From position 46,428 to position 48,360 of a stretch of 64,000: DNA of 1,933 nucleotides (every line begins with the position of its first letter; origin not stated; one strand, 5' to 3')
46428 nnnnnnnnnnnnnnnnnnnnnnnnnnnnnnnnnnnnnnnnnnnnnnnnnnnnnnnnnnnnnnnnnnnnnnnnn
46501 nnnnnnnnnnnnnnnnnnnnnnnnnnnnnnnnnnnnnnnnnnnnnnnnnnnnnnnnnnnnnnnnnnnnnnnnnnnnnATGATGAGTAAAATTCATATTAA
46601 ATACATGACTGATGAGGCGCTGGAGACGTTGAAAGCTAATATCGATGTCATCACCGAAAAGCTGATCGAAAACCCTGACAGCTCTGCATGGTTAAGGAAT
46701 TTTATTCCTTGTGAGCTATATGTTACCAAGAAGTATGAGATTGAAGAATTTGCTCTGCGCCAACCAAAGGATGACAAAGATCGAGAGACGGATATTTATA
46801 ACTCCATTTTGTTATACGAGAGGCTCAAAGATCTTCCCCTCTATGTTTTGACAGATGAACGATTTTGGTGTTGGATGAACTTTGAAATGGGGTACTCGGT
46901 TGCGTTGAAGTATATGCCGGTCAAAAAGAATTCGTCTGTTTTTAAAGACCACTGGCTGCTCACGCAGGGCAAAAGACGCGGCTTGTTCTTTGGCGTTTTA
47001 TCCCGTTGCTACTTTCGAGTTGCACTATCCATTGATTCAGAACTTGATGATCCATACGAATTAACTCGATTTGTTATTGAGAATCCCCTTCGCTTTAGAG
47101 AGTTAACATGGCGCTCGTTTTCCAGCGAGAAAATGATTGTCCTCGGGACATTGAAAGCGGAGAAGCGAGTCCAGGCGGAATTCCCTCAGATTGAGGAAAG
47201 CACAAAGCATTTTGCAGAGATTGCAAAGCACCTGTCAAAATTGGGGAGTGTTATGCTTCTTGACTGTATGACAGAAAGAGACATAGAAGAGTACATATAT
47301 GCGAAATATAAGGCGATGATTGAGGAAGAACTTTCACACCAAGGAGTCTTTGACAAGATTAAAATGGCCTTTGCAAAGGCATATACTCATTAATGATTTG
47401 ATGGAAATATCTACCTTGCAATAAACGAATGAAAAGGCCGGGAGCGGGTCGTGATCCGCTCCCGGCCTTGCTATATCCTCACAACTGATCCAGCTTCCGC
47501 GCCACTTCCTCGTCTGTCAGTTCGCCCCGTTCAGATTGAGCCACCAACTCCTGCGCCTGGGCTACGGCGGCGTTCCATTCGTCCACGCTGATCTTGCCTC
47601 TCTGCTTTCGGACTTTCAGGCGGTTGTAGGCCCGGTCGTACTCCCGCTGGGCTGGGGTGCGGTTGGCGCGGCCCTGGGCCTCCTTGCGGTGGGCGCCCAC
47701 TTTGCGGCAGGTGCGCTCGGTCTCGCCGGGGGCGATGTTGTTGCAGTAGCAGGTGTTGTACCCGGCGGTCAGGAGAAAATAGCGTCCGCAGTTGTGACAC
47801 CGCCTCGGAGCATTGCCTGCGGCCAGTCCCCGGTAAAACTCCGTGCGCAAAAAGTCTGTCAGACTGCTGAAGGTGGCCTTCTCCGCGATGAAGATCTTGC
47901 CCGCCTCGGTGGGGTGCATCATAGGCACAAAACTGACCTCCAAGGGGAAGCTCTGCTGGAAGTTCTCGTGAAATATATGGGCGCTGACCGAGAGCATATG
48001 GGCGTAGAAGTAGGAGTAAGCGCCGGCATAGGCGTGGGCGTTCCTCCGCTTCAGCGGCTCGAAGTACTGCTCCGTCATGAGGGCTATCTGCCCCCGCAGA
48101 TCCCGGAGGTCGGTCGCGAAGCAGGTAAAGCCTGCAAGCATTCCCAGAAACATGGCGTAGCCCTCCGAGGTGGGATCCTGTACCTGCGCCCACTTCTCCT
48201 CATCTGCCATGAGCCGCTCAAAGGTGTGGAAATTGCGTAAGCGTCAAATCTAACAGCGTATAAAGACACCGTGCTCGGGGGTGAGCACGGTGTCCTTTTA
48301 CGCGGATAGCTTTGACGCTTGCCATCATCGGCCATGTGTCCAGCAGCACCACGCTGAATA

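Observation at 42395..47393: Candidate undescribed defence system: small protein + GHKL ATPase + unknown protein + DUF6339-like protein, divergent from a Dam-family methylase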

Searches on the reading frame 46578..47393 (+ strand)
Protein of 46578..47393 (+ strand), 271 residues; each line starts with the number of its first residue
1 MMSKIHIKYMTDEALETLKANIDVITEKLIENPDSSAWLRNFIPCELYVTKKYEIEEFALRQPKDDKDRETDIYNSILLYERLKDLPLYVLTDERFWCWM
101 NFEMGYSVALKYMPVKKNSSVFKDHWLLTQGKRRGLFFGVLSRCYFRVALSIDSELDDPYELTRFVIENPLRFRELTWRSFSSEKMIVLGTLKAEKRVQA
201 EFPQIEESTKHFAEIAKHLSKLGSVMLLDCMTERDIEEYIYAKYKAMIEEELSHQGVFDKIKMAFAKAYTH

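Call 4: search_protein_families(library=pfam, proteins=[window:46578-47393:+], max_evalue=0.1)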
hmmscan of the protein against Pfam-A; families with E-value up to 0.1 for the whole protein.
window:46578-47393:+ (271 aa): 2 families
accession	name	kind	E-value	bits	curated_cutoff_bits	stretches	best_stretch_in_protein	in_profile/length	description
PF19866.4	DUF6339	-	7.2e-34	117.5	23.2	1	71-241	1-174/175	Family of unknown function (DUF6339)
PF16565.11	MIT_C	-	0.0097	16.3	25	1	155-210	20-78/142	Phospholipase D-like domain at C-terminus of MIT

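Call 5: search_protein_families(library=padloc, proteins=[window:46578-47393:+], max_evalue=0.1)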
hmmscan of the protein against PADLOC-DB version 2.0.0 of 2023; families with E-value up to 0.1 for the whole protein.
window:46578-47393:+ (271 aa): 4 families
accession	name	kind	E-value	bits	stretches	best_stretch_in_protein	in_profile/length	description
PDLC04586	PDC-M33C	-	1.9e-41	140.2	1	6-250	2-245/247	-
PDLC04584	PDC-M33C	-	3.4e-30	103.4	1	5-245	3-243/250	-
PDLC04585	PDC-M33C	-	1.8e-17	61.9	1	7-252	3-257/346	-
PDLC04587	PDC-M33C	-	0.00055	17.3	1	7-240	3-238/312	-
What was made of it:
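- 46578..47393 (+): C: DUF6339 protein, mostly helical with a small N-terminal sheet. It has an invariant Arg/Trp/Asn/Asp set (N21 N75 W97 R133 R134 R143 R179 D229). PF19866 at 7e-34 and PDC-M33C at 2e-41 (calls 4, 5).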

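Call 6: search_protein_families(library=ncbifam, proteins=[window:46578-47393:+], max_evalue=0.1)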
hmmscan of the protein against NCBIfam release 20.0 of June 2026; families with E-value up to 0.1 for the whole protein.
window:46578-47393:+ (271 aa): 0 families

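Call 12: search_solved_structures(query=window:46578-47393:+, max_evalue=10)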
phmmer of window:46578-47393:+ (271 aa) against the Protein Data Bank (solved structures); distinct sequences matched with E-value up to 10: 0.

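Call 33: find_homologous_proteins(query=A2)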
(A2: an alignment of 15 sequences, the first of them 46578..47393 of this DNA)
Query A2 (15 sequences) (271 aa, profile of the alignment): 1105 proteins with E <= 0.001 among 5919 candidates; the best 120 are listed.
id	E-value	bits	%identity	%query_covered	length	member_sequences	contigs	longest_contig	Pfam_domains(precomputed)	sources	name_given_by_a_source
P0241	3.1e-108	379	100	100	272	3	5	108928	PF19866.5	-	-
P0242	2.1e-107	376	84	99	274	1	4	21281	PF19866.5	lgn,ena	-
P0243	2.7e-107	376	84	99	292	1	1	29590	PF19866.5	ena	-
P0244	3.5e-107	375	74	99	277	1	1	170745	PF19866.5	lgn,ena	-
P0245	3.7e-107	375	80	99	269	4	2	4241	PF19866.5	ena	-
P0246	3.7e-107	375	81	100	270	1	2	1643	PF19866.5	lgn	-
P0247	4.3e-107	375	82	99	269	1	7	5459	PF19866.5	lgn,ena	-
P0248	5.8e-107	375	82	99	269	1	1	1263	PF19866.5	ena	-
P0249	6.7e-107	375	83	99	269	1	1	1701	PF19866.5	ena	-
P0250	8.7e-107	374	66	96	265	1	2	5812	PF19866.5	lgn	-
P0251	9.3e-107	374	83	99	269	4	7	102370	PF19866.5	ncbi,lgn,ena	-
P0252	1.0e-106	374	82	99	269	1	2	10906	PF19866.5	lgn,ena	-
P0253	1.1e-106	374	78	93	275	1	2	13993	PF19866.5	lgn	-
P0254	1.4e-106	374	68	96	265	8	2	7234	PF19866.5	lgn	-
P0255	1.6e-106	373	82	99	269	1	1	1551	PF19866.5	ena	-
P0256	1.7e-106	373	82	99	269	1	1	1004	PF19866.5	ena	-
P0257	2.1e-106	373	84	97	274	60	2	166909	PF19866.5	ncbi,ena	-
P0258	2.5e-106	373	74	99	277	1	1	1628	PF19866.5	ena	-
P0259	3.1e-106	372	82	99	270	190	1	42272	PF19866.5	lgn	-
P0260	3.2e-106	372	66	92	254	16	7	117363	PF19866.5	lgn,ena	-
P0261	3.3e-106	372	74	99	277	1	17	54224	PF19866.5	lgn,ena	-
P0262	3.5e-106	372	74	99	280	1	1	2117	PF19866.5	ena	-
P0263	3.6e-106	372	79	93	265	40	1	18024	PF19866.5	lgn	-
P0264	4.2e-106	372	83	100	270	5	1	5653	PF19866.5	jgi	-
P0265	4.4e-106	372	73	99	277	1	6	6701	PF19866.5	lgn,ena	-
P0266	4.9e-106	372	83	99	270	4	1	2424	PF19866.5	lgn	-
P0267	5.1e-106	372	84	99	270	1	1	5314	PF19866.5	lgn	-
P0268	5.7e-106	371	84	97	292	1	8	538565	PF19866.5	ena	-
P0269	8.4e-106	371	73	99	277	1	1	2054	PF19866.5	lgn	-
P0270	8.8e-106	371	80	99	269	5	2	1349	PF19866.5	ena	-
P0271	1.1e-105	371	74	99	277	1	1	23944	PF19866.5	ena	-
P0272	1.3e-105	370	73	99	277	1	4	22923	PF19866.5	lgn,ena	-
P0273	1.4e-105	370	73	99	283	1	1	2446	PF19866.5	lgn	-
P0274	1.5e-105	370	79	98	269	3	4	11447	PF19866.5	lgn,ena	-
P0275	2.1e-105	370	74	99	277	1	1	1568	PF19866.5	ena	-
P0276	2.2e-105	370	83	99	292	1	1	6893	PF19866.5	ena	-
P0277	2.3e-105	369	73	99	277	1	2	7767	PF19866.5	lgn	-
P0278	2.4e-105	369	84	97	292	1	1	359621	PF19866.5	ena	-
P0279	2.4e-105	369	84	97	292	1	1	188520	PF19866.5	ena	-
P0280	2.5e-105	369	81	97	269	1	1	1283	PF19866.5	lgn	-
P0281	2.7e-105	369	84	97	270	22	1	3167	PF19866.5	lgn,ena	-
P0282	2.8e-105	369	82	99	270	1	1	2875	PF19866.5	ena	-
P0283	3.6e-105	369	76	99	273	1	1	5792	PF19866.5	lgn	-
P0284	3.9e-105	369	80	99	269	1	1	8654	PF19866.5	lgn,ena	-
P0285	4.2e-105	369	78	98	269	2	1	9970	PF19866.5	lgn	-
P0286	5.2e-105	368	68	99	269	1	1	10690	PF19866.5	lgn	-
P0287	5.7e-105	368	83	98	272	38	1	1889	PF19866.5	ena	-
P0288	6.0e-105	368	72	99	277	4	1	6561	PF19866.5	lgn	-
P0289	7.8e-105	368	82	99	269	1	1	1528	PF19866.5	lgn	-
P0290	8.2e-105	368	80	100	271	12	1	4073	PF19866.5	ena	-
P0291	8.9e-105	368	83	99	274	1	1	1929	PF19866.5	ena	-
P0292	1.2e-104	367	79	97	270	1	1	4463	PF19866.5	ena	-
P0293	1.4e-104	367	73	99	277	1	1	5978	PF19866.5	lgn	-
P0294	1.4e-104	367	82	99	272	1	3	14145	PF19866.5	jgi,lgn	jgi:hypothetical protein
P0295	1.7e-104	367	79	99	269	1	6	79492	PF19866.5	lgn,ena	-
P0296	1.9e-104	367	81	96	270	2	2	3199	PF19866.5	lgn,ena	-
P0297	2.5e-104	366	78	98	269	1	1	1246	PF19866.5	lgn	-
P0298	2.6e-104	366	79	99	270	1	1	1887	PF19866.5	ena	-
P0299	2.6e-104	366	77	94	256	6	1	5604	PF19866.5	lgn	-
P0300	2.9e-104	366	83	99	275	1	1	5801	PF19866.5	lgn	-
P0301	3.2e-104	366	79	99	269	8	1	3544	PF19866.5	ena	-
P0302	3.6e-104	366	83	99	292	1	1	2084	PF19866.5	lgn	-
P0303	3.8e-104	366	73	99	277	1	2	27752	PF19866.5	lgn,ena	-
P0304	4.5e-104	365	79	99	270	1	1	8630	PF19866.5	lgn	-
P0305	5.1e-104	365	81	99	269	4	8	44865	PF19866.5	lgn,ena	-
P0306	5.8e-104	365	79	99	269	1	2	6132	PF19866.5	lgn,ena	-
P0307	6.0e-104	365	82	99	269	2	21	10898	PF19866.5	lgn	-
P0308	6.2e-104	365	68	98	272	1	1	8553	PF19866.5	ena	-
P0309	6.2e-104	365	79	99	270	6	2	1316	PF19866.5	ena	-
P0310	7.1e-104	365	82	99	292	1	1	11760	PF19866.5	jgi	jgi:hypothetical protein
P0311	7.3e-104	365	74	99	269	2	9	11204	PF19866.5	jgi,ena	-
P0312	7.6e-104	365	73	100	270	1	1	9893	PF19866.5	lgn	-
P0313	1.0e-103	364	82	99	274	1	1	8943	PF19866.5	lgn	-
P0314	1.2e-103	364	81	99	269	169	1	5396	PF19866.5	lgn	-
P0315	1.3e-103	364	76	99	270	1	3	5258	PF19866.5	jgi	-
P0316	1.3e-103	364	78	99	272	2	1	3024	PF19866.5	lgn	-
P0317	1.3e-103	364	82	99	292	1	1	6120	PF19866.5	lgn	-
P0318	1.3e-103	364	52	92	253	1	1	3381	PF19866.5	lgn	-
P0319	1.4e-103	364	82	91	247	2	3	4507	PF19866.5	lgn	-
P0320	1.5e-103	364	79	99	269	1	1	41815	PF19866.5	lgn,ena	-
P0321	1.6e-103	363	69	100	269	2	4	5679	PF19866.5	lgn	-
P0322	1.6e-103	363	75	100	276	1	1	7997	PF19866.5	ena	-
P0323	2.1e-103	363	74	99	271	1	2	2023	PF19866.5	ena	-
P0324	2.1e-103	363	81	99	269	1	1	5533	PF19866.5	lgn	-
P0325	2.1e-103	363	77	98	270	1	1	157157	PF19866.5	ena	-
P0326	2.2e-103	363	74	92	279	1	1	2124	PF19866.5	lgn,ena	-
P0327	2.2e-103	363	84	97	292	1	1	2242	PF19866.5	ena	-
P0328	2.3e-103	363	75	99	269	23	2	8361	PF19866.5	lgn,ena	-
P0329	2.4e-103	363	84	93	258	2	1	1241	PF19866.5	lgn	-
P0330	2.8e-103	363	69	99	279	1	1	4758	PF19866.5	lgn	-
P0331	2.8e-103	363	79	93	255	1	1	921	PF19866.5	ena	-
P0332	3.1e-103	363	80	99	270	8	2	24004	PF19866.5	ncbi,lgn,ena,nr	ncbi:MAG: hypothetical protein IJ639_01135 [Ruminococcus sp.]|nr:hypothetical protein [Ruminococcus 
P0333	3.4e-103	362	83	99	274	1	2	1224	PF19866.5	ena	-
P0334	3.7e-103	362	82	99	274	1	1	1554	PF19866.5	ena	-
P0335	3.7e-103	362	82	99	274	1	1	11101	PF19866.5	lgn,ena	-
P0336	3.7e-103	362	83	99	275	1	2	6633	PF19866.5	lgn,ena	-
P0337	3.7e-103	362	82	99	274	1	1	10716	PF19866.5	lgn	-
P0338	4.0e-103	362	76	96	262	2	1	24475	PF19866.5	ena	-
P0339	4.2e-103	362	83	99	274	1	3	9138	PF19866.5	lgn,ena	-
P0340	4.3e-103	362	74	92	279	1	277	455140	PF19866.5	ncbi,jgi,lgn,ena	-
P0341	4.5e-103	362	74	92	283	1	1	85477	PF19866.5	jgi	jgi:hypothetical protein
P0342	4.6e-103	362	83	99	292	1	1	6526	PF19866.5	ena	-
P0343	4.6e-103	362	83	99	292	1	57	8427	PF19866.5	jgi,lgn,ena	-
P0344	4.8e-103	362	83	99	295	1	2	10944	PF19866.5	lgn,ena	-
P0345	5.2e-103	362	67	99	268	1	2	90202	PF19866.5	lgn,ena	-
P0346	5.7e-103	362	82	99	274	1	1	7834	PF19866.5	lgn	-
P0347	5.9e-103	362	65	94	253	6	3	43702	PF19866.5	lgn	-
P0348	6.6e-103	361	82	99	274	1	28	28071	PF19866.5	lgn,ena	-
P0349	6.7e-103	361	75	92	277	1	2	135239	PF19866.5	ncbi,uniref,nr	ncbi:hypothetical protein LI033_02295 [bacterium TM223]|uniref:DUF6339 family protein n=1 Tax=Faecal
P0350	6.7e-103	361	78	99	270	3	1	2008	PF19866.5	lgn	-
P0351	6.8e-103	361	75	92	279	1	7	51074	PF19866.5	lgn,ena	-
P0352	7.0e-103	361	82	99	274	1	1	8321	PF19866.5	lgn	-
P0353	7.1e-103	361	74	92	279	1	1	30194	PF19866.5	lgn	-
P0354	7.4e-103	361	82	99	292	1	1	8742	PF19866.5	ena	-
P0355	8.2e-103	361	82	99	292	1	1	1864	PF19866.5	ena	-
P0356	8.3e-103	361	82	99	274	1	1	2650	PF19866.5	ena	-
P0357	8.8e-103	361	74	92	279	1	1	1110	PF19866.5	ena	-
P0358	8.9e-103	361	82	99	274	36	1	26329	PF19866.5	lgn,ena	-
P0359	1.0e-102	361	80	99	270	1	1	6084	PF19866.5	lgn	-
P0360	1.1e-102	361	82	99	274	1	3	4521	PF19866.5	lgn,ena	-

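Call 36: search_protein_families(library=phrogs, proteins=[window:46578-47393:+], max_evalue=0.01)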
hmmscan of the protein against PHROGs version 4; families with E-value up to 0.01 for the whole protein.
window:46578-47393:+ (271 aa): 0 families

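Call 51: search_solved_structures(query=A2, max_evalue=10, show_alignments=2)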
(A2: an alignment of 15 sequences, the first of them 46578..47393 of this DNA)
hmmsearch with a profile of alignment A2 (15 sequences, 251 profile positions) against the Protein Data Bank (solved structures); distinct sequences matched with E-value up to 10: 1.
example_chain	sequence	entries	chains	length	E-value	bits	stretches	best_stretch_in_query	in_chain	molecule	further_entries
8g8i_A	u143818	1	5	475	0.028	17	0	155-200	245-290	C3HR3_9r_shift4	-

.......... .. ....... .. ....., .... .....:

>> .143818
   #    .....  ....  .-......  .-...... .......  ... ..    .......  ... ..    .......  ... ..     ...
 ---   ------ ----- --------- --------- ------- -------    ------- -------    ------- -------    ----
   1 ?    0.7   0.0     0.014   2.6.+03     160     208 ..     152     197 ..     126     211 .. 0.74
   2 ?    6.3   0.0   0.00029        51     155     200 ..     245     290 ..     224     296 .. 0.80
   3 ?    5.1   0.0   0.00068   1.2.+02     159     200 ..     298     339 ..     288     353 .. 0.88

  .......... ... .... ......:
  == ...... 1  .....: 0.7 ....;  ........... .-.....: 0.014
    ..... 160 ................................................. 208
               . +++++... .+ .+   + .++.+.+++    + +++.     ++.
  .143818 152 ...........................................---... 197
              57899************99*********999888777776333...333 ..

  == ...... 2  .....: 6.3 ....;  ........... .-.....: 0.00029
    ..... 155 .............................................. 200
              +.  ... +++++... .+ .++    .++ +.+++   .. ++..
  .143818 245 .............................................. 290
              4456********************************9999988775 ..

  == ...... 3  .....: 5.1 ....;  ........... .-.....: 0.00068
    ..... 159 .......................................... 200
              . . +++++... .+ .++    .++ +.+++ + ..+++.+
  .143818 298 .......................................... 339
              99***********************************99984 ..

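Call 58: predict_structure(alignment_id=A5)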
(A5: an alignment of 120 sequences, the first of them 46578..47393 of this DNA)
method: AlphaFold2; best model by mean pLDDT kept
length: 271 residues; sequences in the alignment: 120
mean_pLDDT: 87.1   pTM: 0.83
mean pLDDT of the five models: 87.1, 84.1, 83.9, 82.9, 82.3
residues with pLDDT >= 90: 169; 70-90: 65; 50-70: 31; < 50: 6
segments of 3 or more residues with pLDDT < 50: 132-134
pLDDT, mean of each block of 10 residues (from residue 1): 88 93 92 94 94 96 94 97 94 91 94 87 73 60 92 96 93 73 82 94 87 89 86 96 94 71 54 43
secondary structure, 60 per line:
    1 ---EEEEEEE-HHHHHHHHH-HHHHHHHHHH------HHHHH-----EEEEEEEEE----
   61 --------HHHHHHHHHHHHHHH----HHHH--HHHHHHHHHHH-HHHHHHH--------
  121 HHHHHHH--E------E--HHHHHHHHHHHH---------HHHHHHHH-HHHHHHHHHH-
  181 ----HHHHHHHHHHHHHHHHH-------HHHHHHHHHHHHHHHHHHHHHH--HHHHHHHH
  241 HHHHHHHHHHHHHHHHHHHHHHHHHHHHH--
elements in order: E4-10 H12-20 H22-31 H38-42 E48-56 H69-83 H88-91 H94-104 H106-112 H121-127 H140-151 H161-168 H170-179 H185-201 H209-230 H233-269
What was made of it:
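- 46578..47393 (+): AlphaFold pLDDT 87.1 and pTM 0.83 (call 58).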

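Call 60: fold_search(model_id=the predicted structure, library=pdb)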
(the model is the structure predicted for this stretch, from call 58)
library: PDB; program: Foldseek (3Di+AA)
matches with E <= 10: 98; with E <= 0.001: 0
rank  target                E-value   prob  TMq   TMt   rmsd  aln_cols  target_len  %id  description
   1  5cwf_A                3.5e-01  0.16  0.19  0.26  14.7       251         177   12  Crystal structure of de novo designed helical repeat protein DHR8 (released 2015-12-16)
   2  7bu0_B                3.7e-01  0.04  0.12  0.08  23.2       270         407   12  Crystal structure of a OTU deubiquitinase in complex with Ub-PA (released 2020-11-18)
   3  9k80_A                8.6e-01  0.11  0.23  0.24  13.4       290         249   11  Cryo-EM structure of designed zinc-induced filament Fiber-n6-Zn1-HEHE-5 (released 2025-10-29)
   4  5f5j_A                1.2e+00  0.10  0.20  0.25  12.4       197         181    9  E.coli GlpG Y205F mutant complexed with aldehyde inhibitor in DMPC/CHAPSO bicelle (released 2016-02-10)
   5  8ab5_A                1.2e+00  0.08  0.18  0.24  13.0       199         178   12  Structure of E. coli GlpG in complex with peptide derived inhibitor Ac-VRHA-conh-[4-(4-butyl)-phenoxy-1-phenyl-2-butyl (released 2023-10-25)
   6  5ee3_B                1.2e+00  0.06  0.14  0.11  15.3       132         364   17  COMPLEX STRUCTURE OF OSYCHF1 WITH AMP-PNP (released 2016-02-24)
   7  6v4k_A                1.4e+00  0.04  0.15  0.11  14.0       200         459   16  Structure of TrkH-TrkA in complex with ADP (released 2020-02-12)
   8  8y0b_A                1.4e+00  0.02  0.11  0.04  24.8       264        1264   11  Crystal structure of FnCas12a in complex with pre-crRNA and 12nt target DNA (released 2025-01-01)
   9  2g3b_B                1.5e+00  0.06  0.16  0.20  17.5       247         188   10  Crystal structure of putative TetR-family transcriptional regulator from Rhodococcus sp. (released 2006-03-14)
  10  5ng6_G                1.6e+00  0.01  0.11  0.03  23.2       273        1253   11  Crystal structure of FnCas12a bound to a crRNA (released 2017-06-14)
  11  5cwg                  1.7e+00  0.09  0.20  0.25  14.0       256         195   11  Crystal structure of de novo designed helical repeat protein DHR10 (released 2015-12-16)
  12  9isn_F                1.9e+00  0.20  0.18  0.34   8.4        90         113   12  Cryo-EM structure of Streptomyces coelicolor sigma factor shbA transcription initiation complex (released 2025-05-14)
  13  5f5k_A                1.9e+00  0.06  0.18  0.24  13.6       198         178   11  E.Coli GlpG Y205F mutant complexed with aldehyde inhibitor in DMPC/CHAPSO bicelle (released 2016-02-10)
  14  9cez_P                2.1e+00  0.03  0.15  0.09  20.4       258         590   12  Spizellomyces punctatus Fanzor (SpuFz) State 6 (released 2024-09-11)
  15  8bd6_A                2.1e+00  0.03  0.13  0.07  20.3       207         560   14  Cas12k-sgRNA-dsDNA-TnsC non-productive complex. (released 2022-12-28)
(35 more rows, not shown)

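Call 71: fold_search(model_id=the predicted structure, library=viral)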
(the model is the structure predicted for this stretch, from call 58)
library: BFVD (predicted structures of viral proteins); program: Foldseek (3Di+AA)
matches with E <= 10: 129; with E <= 0.001: 0
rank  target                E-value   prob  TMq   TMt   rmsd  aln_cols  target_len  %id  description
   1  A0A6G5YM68            4.2e-01  0.20  0.24  0.19  15.2       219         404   14  (no name in the UniProt tables at hand)
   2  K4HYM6                6.8e-01  0.77  0.22  0.43   4.1        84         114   10  Uncharacterized protein [Streptomyces phage phiHau3]
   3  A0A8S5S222            7.9e-01  0.05  0.14  0.06  21.8       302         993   12  Minor tail protein [Siphoviridae sp. ctCIv11]
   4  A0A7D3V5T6            1.0e+00  0.02  0.11  0.10  23.9       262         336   11  Uncharacterized protein [Fadolivirus FV1/VV64]
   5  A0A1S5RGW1            1.1e+00  0.06  0.18  0.14  16.1       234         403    8  (no name in the UniProt tables at hand)
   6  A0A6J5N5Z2            1.9e+00  0.16  0.12  0.30  17.2        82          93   11  Uncharacterized protein [uncultured Caudovirales phage]
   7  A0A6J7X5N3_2          2.0e+00  0.03  0.15  0.04  24.3       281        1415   11  Uncharacterized protein [uncultured Caudovirales phage]
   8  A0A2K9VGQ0            2.1e+00  0.08  0.12  0.26  21.8       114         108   21  (no name in the UniProt tables at hand)
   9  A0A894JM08            2.1e+00  0.04  0.19  0.16  21.1       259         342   14  (no name in the UniProt tables at hand)
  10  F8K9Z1                2.1e+00  0.04  0.20  0.13  19.1       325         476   11  p5 protein [Emaravirus idaeobati]
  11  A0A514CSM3            2.4e+00  0.12  0.18  0.15  10.8       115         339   18  Uncharacterized protein [Achromobacter phage Motura]
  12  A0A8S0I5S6            2.8e+00  0.04  0.18  0.17  19.4       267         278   13  (no name in the UniProt tables at hand)
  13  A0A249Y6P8            2.8e+00  0.04  0.13  0.09  14.8       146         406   11  (no name in the UniProt tables at hand)
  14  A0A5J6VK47            2.8e+00  0.03  0.13  0.18  23.2       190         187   10  Uncharacterized protein [Megaviridae environmental sample]
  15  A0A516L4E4            2.9e+00  0.06  0.16  0.12  13.9       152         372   12  (no name in the UniProt tables at hand)
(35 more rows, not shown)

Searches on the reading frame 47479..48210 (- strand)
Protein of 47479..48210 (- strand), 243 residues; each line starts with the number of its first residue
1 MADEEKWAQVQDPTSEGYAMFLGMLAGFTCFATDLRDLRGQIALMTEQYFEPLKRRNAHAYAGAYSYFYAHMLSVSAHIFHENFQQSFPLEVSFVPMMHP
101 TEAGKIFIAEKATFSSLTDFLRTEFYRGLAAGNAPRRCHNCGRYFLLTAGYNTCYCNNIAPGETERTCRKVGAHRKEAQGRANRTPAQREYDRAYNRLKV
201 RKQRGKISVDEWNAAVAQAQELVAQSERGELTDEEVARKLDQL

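Call 4: search_protein_families(library=pfam, proteins=[window:47479-48210:-], max_evalue=0.1)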
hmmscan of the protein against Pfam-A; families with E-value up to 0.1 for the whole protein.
window:47479-48210:- (243 aa): 1 family
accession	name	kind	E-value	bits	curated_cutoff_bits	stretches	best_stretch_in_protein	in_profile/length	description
PF19553.4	DUF6076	-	4.9e-57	192.8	23.5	1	86-239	2-155/168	Family of unknown function (DUF6076)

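Call 5: search_protein_families(library=padloc, proteins=[window:47479-48210:-], max_evalue=0.1)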
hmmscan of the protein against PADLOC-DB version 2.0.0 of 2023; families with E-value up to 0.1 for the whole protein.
window:47479-48210:- (243 aa): 0 families

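Call 6: search_protein_families(library=ncbifam, proteins=[window:47479-48210:-], max_evalue=0.1)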
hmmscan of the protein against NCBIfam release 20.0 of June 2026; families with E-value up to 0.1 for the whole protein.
window:47479-48210:- (243 aa): 0 families

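Call 36: search_protein_families(library=phrogs, proteins=[window:47479-48210:-], max_evalue=0.01)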
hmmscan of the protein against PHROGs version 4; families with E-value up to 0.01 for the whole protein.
window:47479-48210:- (243 aa): 0 families
